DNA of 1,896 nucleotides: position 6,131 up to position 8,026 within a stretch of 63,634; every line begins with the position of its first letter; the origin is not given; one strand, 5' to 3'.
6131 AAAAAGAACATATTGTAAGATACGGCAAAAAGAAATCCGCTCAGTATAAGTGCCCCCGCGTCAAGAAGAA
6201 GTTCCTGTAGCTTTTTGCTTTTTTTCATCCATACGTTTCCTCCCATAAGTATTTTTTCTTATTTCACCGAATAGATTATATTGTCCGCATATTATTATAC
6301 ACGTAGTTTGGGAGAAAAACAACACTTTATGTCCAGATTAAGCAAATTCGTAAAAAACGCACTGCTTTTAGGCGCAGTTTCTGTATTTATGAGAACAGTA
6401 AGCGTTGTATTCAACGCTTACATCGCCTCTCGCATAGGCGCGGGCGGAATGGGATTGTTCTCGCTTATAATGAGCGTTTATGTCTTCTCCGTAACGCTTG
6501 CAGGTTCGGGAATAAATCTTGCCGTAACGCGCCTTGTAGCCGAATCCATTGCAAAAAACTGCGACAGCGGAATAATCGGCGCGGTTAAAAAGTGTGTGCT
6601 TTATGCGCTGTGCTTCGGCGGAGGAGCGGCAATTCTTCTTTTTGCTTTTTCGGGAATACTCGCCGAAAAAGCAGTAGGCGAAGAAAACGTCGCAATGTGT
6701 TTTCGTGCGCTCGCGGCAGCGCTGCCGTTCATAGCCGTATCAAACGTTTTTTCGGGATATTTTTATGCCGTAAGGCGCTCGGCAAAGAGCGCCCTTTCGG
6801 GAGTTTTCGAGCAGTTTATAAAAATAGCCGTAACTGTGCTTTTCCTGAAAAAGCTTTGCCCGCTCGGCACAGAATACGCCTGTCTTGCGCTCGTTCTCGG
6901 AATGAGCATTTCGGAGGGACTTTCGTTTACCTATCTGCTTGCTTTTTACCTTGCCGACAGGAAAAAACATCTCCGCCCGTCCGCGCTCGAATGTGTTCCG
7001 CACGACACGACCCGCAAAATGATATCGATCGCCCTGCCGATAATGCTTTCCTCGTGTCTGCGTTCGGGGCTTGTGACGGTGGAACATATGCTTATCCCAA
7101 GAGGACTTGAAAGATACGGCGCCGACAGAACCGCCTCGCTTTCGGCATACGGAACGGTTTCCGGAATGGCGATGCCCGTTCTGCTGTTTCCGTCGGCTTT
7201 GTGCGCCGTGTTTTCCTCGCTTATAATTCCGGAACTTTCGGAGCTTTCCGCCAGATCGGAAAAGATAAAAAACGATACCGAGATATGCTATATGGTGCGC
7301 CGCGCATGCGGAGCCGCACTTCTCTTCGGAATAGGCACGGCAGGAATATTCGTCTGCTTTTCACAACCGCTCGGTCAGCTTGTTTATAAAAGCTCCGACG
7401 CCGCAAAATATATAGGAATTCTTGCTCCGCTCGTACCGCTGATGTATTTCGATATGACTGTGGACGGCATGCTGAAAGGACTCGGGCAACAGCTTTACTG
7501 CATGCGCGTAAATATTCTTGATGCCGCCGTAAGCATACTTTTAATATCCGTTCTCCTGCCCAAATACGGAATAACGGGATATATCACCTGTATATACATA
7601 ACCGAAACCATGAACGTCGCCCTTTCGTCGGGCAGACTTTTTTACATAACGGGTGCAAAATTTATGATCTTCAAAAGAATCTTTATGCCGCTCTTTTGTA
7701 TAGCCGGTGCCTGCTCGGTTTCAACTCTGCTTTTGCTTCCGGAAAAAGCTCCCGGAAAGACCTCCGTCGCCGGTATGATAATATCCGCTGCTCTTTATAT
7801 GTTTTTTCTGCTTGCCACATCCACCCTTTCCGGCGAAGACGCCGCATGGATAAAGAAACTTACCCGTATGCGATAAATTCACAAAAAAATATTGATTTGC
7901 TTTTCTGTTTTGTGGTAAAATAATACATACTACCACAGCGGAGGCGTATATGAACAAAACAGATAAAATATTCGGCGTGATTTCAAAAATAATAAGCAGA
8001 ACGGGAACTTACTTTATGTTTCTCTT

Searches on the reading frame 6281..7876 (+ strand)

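Call 49: search_protein_families(library=pfam, proteins=[window:6281-7876:+], max_evalue=0.00001)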
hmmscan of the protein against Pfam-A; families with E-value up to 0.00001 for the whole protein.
window:6281-7876:+ (531 aa): 2 families
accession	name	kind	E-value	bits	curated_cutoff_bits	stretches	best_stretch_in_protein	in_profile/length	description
PF01943.22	Polysacc_synt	-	3.4e-17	63.2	28.2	1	24-322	2-273/274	Polysaccharide biosynthesis protein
PF01554.23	MatE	-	4.2e-06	27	24.9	0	330-420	63-157/161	MatE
